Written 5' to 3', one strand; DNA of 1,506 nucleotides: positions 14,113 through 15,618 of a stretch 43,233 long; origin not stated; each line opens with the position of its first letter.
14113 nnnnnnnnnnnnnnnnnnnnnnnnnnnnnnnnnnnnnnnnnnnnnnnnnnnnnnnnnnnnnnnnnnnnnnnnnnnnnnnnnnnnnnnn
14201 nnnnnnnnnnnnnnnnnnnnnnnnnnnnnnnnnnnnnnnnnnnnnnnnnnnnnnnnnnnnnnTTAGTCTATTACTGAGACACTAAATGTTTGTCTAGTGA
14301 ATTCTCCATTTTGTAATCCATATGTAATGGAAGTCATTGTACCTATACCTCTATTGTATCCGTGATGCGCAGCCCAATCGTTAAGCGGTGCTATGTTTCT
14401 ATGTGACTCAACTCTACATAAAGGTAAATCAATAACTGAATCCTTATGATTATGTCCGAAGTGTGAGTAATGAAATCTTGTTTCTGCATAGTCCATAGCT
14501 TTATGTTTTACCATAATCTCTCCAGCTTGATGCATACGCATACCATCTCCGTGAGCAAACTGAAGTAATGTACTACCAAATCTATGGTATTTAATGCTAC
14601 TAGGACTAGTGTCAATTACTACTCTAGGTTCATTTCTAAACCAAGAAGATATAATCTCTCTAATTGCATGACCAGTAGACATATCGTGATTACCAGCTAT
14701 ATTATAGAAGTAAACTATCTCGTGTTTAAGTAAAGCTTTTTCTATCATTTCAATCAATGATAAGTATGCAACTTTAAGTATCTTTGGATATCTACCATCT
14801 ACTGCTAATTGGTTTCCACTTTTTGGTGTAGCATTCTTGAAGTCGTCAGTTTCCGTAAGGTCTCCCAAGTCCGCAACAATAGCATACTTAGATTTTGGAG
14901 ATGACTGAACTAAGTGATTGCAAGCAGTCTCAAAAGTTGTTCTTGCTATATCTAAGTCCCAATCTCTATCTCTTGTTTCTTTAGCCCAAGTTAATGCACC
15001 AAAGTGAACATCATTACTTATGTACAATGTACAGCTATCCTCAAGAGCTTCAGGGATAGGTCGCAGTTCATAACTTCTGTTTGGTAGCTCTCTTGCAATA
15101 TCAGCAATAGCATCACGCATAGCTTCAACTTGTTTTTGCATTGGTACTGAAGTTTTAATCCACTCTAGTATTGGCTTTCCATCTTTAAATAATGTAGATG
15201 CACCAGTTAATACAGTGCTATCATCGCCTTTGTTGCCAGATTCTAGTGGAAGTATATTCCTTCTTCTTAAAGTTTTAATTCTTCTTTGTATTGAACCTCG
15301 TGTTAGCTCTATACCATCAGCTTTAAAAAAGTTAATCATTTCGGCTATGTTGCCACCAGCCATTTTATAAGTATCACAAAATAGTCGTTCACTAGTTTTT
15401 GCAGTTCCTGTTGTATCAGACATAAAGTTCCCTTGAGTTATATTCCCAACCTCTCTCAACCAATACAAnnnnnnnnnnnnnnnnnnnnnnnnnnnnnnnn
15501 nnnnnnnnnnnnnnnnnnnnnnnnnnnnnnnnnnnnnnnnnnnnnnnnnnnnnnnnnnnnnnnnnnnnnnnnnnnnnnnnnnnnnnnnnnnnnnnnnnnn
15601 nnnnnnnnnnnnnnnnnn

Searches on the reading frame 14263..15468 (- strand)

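Call 18: search_protein_families(library=phrogs, proteins=[window:14263-15468:-], max_evalue=0.001)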
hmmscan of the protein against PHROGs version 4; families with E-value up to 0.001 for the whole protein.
window:14263-15468:- (401 aa): 4 families
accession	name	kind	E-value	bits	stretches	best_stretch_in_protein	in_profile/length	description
phrog_704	-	DNA, RNA and nucleotide metabolism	1e-82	279.4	1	91-398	80-387/390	DNA repair exonuclease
phrog_20762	-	unknown function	6.2e-15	56.5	1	283-397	1-115/117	-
phrog_284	-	DNA, RNA and nucleotide metabolism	2.6e-10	40.8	1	109-347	94-344/398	exonuclease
phrog_20703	-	unknown function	1.6e-06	29.1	1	83-217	101-234/258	-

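Call 107: search_protein_families(library=pfam, proteins=[window:14263-15468:-], max_evalue=0.001)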
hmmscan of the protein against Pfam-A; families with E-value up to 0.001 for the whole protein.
window:14263-15468:- (401 aa): 0 families
